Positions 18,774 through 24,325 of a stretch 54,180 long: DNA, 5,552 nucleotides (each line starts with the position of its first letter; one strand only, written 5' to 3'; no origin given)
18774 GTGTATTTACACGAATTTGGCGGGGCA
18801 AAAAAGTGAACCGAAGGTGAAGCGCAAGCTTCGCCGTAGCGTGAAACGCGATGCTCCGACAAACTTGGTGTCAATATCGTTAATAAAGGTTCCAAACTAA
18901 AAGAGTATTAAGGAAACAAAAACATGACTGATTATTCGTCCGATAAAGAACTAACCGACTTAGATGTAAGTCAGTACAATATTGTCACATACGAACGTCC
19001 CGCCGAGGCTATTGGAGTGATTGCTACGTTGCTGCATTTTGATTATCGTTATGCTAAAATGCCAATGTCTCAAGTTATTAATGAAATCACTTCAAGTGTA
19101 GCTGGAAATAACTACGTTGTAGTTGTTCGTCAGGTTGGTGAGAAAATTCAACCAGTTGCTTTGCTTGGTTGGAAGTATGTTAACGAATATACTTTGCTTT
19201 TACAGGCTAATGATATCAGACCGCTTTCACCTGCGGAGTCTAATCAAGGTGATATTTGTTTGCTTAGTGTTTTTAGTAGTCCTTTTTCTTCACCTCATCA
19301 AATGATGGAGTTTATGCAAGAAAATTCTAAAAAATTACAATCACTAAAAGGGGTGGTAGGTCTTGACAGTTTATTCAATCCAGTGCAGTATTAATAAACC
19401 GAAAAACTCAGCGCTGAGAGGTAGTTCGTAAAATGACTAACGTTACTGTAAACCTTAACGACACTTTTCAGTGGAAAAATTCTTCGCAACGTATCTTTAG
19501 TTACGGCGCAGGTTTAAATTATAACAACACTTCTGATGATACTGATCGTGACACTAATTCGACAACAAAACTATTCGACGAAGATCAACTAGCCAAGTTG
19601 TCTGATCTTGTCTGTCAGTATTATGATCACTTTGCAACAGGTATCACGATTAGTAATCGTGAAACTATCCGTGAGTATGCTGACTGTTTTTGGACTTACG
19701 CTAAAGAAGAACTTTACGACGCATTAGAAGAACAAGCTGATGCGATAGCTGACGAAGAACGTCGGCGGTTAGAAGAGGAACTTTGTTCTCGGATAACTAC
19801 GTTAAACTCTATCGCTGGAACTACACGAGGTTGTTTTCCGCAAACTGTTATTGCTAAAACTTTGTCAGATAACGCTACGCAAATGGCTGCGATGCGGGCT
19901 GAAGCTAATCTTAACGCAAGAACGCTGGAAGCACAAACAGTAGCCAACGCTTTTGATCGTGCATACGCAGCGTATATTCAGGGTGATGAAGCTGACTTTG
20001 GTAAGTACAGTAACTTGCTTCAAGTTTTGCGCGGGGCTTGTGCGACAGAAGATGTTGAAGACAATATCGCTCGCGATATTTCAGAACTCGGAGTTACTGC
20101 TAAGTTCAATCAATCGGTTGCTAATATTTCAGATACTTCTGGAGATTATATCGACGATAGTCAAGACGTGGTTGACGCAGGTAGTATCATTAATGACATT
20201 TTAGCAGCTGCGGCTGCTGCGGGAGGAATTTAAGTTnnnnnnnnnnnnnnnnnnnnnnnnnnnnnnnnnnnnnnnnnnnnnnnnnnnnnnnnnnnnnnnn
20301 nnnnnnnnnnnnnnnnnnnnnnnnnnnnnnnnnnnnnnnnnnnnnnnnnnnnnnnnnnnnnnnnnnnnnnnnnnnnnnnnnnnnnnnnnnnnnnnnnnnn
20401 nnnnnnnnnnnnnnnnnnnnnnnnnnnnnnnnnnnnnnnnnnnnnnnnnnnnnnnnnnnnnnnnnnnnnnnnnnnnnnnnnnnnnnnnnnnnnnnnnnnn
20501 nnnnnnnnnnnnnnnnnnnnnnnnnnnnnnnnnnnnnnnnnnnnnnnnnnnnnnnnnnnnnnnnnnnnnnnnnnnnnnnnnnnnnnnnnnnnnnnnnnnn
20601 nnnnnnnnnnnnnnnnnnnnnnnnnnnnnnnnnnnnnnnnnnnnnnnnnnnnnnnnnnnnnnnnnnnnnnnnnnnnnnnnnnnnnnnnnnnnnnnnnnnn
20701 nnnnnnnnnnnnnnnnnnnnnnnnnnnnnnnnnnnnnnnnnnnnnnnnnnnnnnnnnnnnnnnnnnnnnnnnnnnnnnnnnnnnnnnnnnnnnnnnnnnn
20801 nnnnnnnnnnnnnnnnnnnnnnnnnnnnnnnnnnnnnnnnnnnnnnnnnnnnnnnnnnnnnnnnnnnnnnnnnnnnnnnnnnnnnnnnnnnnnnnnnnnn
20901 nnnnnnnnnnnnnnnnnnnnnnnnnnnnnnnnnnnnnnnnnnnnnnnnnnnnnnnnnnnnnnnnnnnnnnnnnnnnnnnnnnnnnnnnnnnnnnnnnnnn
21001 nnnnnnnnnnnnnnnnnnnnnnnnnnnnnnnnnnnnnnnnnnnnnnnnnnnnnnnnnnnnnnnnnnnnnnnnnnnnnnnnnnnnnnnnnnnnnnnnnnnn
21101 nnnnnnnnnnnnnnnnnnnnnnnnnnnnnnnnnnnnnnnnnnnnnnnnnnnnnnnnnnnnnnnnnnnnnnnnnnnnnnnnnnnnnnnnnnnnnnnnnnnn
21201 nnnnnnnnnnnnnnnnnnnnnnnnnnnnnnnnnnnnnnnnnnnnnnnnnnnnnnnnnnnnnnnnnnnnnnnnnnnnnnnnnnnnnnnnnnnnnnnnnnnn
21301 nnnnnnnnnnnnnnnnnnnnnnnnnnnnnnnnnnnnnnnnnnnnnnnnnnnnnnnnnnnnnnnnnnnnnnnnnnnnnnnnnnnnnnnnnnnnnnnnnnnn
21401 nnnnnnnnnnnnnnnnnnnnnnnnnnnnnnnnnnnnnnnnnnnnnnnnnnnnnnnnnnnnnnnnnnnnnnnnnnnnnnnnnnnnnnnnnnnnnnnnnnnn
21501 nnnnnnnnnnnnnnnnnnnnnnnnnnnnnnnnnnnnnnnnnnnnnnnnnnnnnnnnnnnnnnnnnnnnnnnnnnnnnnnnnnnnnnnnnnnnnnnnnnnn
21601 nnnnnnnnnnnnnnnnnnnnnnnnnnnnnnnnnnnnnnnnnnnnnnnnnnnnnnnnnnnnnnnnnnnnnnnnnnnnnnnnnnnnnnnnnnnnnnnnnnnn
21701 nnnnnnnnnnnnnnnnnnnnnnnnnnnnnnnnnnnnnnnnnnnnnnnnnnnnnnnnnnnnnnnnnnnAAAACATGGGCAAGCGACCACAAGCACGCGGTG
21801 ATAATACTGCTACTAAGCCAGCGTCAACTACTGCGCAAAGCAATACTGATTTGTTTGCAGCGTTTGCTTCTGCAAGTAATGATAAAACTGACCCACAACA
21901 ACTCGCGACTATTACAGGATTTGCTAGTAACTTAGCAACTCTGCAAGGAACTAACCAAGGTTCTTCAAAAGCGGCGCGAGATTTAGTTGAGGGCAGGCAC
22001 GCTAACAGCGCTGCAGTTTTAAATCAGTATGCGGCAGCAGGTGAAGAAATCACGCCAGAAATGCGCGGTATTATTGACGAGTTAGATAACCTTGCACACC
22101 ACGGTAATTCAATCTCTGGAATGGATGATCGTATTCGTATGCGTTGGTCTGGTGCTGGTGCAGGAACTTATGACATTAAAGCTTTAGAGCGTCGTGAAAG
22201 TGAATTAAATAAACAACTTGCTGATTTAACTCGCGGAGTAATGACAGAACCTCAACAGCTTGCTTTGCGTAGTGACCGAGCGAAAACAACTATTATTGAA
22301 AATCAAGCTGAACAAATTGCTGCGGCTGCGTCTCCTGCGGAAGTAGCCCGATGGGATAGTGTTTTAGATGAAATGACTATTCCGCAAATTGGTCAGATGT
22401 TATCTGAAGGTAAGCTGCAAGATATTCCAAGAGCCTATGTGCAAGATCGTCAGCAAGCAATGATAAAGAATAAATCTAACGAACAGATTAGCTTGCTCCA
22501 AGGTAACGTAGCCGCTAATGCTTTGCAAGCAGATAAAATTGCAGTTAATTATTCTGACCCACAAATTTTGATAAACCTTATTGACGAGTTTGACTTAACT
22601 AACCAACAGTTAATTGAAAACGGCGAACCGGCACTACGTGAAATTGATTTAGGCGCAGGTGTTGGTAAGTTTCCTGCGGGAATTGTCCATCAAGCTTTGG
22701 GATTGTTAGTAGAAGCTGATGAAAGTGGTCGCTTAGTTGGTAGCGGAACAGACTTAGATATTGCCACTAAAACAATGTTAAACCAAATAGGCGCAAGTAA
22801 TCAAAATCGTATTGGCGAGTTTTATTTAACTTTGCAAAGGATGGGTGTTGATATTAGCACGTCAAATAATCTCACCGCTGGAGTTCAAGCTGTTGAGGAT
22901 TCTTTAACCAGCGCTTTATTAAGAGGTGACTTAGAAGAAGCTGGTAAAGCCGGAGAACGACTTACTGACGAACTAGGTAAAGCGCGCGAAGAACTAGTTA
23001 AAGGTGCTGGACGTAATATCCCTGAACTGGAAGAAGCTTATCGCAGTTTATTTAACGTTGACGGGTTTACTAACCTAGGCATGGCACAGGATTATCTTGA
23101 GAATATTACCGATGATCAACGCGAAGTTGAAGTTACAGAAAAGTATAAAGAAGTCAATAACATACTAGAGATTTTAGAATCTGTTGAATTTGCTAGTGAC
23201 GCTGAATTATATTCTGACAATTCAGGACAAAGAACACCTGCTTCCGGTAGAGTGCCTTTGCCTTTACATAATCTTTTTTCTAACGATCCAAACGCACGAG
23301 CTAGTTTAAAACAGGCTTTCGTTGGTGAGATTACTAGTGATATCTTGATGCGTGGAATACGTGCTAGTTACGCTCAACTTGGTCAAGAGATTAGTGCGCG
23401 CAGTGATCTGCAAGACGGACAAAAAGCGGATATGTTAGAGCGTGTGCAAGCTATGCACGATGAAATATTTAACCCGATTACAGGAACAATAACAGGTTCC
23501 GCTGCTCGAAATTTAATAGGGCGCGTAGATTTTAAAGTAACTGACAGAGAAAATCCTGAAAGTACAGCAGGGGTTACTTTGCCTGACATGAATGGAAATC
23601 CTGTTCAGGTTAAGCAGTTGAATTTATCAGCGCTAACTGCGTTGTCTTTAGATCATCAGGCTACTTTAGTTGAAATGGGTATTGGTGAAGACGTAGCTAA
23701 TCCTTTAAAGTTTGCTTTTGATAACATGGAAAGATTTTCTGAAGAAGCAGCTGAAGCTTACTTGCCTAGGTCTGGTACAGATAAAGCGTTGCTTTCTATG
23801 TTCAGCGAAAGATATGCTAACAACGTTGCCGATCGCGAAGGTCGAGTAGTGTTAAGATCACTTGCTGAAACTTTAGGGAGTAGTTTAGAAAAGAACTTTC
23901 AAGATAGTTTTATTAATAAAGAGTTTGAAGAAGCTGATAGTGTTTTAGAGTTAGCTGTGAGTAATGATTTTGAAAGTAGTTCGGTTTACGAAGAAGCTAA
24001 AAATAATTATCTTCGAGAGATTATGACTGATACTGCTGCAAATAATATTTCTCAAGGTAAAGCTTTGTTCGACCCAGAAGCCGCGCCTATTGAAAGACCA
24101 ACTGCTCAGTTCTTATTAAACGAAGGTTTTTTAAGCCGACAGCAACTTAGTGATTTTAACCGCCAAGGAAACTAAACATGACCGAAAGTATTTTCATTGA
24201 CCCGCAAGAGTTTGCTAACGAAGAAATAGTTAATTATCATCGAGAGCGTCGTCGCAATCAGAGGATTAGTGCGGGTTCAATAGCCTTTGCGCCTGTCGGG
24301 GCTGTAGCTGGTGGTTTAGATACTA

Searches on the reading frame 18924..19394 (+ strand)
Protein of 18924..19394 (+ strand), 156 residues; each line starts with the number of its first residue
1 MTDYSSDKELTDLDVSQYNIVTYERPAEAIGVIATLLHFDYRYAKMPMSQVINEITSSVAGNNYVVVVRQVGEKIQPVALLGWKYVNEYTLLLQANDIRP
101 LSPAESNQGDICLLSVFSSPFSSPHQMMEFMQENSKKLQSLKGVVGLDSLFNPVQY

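Call 21: search_protein_families(library=phrogs, proteins=[window:18924-19394:+])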
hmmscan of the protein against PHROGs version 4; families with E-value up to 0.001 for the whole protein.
window:18924-19394:+ (156 aa): 0 families

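Call 99: search_protein_families(library=pfam, proteins=[window:18924-19394:+], max_evalue=0.01)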
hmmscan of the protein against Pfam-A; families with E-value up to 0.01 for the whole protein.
window:18924-19394:+ (156 aa): 1 family
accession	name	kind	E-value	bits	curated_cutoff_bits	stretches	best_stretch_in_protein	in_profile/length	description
PF02794.22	HlyC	-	2.1e-05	24.8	25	1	30-141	2-109/127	RTX toxin acyltransferase family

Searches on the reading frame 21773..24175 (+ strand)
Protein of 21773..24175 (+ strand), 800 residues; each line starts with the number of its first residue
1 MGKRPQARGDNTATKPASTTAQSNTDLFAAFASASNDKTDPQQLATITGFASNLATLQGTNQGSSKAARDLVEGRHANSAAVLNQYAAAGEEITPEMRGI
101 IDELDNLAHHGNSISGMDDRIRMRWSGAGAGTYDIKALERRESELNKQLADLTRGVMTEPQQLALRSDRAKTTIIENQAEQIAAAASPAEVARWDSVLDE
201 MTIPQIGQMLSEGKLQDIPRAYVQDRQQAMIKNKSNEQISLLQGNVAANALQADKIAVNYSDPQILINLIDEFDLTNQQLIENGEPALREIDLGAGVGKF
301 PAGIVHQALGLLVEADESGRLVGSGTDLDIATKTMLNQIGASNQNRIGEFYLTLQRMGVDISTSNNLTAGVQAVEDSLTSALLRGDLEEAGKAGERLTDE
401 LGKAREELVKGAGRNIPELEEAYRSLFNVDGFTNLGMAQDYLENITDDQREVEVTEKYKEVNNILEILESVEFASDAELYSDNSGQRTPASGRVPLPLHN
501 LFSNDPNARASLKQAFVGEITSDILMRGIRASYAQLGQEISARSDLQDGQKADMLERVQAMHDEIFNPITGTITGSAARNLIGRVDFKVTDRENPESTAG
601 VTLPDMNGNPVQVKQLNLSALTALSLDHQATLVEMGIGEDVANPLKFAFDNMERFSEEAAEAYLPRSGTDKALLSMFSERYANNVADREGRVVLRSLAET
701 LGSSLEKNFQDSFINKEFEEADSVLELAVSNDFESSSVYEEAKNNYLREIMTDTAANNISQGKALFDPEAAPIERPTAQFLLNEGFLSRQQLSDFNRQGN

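Call 53: search_protein_families(library=pfam, proteins=[window:21773-24175:+], max_evalue=0.01)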
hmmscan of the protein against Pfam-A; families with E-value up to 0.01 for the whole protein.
window:21773-24175:+ (800 aa): 0 families

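Call 85: find_homologous_proteins(query=window:21773-24175:+, max_evalue=1e-30)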
Query window:21773-24175:+ (800 aa): 1 proteins with E <= 1e-30 among 8000 candidates.
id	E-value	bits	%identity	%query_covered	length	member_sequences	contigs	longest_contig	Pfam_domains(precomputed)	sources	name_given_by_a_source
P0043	0.0e+0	1724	100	100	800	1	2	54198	-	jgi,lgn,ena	-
